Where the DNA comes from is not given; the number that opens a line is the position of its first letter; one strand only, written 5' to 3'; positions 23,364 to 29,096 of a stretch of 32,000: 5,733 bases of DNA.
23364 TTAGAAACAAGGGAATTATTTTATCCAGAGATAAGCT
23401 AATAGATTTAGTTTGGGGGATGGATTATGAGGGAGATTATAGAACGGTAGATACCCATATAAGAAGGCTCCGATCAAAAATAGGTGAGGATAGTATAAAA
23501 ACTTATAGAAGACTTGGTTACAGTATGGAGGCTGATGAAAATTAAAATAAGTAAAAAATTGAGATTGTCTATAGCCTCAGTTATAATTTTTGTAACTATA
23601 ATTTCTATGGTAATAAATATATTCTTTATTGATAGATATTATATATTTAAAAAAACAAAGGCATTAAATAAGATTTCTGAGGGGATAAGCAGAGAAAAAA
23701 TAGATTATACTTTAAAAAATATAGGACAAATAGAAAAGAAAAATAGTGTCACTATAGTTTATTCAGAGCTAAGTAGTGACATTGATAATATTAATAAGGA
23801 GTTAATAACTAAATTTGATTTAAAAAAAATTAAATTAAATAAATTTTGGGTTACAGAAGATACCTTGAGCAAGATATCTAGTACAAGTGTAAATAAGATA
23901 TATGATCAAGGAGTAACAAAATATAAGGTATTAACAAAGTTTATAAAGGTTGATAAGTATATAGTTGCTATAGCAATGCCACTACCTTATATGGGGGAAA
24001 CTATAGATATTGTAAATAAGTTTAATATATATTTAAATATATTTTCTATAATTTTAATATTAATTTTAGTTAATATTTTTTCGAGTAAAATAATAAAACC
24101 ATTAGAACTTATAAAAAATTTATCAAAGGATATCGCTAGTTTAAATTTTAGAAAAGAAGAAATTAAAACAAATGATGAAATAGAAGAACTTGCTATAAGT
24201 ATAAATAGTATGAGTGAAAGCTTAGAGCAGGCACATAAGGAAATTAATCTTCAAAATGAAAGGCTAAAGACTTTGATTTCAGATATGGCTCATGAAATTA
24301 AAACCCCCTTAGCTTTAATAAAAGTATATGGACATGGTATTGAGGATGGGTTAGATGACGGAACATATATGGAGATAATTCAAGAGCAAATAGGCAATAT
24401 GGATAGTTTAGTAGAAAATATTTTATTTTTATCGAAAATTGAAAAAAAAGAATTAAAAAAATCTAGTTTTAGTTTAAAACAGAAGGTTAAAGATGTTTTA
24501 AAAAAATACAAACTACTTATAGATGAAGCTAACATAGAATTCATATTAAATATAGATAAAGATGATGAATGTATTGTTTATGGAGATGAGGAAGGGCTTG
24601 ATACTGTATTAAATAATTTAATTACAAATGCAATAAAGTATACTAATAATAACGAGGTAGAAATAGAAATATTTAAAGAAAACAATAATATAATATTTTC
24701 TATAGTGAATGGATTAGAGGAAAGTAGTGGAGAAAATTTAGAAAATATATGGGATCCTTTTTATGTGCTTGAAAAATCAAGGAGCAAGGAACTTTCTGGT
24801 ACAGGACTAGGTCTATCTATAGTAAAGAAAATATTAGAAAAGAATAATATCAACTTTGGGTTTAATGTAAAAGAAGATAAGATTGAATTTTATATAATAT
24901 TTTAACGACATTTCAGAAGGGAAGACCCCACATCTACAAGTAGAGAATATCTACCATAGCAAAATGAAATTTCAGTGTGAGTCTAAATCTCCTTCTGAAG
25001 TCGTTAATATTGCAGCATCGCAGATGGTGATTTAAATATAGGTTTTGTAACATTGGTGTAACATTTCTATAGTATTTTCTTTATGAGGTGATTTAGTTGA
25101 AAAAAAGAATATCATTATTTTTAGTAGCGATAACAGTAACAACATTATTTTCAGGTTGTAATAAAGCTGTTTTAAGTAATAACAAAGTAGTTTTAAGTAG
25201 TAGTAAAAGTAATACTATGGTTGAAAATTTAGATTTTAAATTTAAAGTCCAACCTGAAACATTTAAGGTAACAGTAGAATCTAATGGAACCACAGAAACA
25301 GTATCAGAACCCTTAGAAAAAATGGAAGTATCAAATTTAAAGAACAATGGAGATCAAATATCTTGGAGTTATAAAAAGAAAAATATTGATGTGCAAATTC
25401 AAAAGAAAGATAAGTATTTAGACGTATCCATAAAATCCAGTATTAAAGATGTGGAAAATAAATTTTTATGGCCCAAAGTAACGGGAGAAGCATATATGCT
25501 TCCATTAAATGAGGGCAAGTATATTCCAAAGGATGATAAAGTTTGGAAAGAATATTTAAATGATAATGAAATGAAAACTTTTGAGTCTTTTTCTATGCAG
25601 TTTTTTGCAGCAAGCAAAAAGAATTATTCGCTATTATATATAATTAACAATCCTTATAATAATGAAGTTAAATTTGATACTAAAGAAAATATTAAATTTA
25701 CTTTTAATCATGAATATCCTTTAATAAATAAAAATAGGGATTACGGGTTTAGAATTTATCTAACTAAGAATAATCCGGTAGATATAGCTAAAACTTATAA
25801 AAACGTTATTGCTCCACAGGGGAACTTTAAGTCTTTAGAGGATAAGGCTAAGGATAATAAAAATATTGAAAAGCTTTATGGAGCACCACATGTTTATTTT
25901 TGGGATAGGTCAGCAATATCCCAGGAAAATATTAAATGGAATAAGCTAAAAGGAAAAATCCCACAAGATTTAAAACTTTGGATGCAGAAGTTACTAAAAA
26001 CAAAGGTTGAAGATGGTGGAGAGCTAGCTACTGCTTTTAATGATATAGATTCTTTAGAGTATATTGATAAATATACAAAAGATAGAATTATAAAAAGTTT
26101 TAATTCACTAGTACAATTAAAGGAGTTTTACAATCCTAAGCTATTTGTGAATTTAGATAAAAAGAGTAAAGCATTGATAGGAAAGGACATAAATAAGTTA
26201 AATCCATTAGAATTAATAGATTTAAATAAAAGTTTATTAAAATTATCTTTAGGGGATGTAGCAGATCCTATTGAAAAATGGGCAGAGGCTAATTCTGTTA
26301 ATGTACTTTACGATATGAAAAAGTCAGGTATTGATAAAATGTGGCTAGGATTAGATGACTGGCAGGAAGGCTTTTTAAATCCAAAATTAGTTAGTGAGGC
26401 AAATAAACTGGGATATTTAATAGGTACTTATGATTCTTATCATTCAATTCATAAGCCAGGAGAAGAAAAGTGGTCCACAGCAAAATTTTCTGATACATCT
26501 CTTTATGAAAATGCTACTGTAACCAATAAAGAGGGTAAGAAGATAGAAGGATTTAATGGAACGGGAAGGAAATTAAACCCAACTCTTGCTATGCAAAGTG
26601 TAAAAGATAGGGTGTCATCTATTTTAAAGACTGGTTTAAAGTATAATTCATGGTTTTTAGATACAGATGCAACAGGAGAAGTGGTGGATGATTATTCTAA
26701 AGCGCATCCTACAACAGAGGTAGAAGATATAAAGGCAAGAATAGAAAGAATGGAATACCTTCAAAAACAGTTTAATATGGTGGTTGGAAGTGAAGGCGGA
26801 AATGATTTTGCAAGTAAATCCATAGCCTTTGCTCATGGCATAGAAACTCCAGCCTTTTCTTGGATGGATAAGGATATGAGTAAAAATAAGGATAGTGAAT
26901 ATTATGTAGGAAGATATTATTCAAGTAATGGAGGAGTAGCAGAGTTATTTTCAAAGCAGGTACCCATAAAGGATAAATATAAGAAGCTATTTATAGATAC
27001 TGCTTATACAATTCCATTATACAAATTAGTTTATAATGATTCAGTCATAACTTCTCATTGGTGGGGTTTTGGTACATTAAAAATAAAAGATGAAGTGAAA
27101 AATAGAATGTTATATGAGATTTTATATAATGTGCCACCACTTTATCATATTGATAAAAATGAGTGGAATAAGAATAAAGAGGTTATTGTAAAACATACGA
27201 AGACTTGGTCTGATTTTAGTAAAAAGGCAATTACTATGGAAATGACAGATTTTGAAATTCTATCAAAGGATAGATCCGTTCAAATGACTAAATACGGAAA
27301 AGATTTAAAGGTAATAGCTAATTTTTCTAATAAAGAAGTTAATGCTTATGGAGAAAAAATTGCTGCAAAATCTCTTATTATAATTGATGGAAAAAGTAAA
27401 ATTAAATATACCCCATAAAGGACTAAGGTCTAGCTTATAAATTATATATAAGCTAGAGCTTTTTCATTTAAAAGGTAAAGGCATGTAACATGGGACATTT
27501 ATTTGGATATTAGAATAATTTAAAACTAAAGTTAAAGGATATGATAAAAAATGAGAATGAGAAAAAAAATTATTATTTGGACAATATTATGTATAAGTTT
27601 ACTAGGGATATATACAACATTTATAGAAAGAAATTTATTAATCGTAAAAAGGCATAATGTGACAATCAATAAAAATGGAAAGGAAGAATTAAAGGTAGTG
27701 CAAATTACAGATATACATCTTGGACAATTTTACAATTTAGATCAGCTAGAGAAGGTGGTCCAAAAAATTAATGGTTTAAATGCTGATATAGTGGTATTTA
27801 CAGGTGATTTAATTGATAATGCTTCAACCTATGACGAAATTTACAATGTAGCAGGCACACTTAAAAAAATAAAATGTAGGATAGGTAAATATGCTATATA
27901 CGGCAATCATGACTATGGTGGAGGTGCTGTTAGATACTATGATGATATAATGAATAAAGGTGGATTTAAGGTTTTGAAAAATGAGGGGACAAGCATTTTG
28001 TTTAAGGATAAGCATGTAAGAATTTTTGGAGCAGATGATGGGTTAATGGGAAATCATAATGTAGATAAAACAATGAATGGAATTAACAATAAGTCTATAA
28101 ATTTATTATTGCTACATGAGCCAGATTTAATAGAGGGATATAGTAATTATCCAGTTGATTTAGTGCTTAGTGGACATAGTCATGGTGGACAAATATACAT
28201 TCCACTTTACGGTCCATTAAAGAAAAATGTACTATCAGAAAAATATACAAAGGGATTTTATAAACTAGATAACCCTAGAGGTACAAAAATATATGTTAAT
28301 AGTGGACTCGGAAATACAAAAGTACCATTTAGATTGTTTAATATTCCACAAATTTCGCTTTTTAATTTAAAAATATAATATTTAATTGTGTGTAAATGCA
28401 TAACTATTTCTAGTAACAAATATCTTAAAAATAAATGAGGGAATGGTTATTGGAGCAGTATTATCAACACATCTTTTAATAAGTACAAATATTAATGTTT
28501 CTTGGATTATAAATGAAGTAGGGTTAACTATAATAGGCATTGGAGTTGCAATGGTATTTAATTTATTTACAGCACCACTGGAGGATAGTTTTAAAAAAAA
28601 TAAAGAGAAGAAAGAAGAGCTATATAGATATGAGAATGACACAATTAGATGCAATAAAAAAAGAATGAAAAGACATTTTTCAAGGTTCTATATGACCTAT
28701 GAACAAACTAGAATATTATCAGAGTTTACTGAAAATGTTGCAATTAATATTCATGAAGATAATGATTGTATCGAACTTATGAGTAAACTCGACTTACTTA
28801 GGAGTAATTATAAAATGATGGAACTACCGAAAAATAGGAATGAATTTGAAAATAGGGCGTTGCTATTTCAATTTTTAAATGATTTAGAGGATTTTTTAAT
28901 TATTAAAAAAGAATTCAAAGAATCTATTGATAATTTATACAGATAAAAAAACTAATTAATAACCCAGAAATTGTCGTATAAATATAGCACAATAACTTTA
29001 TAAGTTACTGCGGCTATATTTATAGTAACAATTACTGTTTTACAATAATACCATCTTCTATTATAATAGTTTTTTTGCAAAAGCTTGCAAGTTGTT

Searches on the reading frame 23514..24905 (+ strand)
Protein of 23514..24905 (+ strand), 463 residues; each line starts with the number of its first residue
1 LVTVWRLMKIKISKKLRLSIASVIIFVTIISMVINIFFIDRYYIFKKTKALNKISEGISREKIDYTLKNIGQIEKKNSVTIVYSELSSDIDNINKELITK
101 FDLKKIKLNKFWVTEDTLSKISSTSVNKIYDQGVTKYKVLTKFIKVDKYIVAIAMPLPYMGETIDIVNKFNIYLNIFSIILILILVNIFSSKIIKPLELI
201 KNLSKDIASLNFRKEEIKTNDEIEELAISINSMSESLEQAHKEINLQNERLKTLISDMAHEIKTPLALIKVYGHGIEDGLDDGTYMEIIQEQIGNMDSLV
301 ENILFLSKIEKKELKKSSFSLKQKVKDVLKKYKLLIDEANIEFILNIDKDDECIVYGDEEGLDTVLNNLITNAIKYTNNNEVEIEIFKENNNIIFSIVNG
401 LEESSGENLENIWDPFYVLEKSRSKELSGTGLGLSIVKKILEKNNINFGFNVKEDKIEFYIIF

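Call 33: search_protein_families(library=pfam, proteins=[window:23514-24905:+], max_evalue=0.00001)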
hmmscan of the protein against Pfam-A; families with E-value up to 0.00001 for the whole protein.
window:23514-24905:+ (463 aa): 4 families
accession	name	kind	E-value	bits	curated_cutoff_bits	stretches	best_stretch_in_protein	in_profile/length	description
PF02518.31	HATPase_c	-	2.9e-14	53.9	26.4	1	357-443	1-86/111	Histidine kinase-, DNA gyrase B-, and HSP90-like ATPase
PF00512.31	HisKA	-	2.1e-12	47.3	26.9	1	252-310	3-64/66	His Kinase A (phospho-acceptor) domain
PF00672.30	HAMP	-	3e-07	31.1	25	1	190-239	3-53/53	HAMP domain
PF14501.12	HATPase_c_5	-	2.1e-06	28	22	1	364-461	8-99/102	GHKL domain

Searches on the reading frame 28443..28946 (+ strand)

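Call 33: search_protein_families(library=pfam, proteins=[window:28443-28946:+], max_evalue=0.00001)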
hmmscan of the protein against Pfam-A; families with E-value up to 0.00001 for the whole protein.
window:28443-28946:+ (167 aa): 1 family
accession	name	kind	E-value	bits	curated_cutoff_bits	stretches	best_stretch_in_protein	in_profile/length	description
PF11728.13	ArAE_1_C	-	2.2e-29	103.1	22.4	1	73-156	83-166/166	Putative aromatic acid exporter C-terminal domain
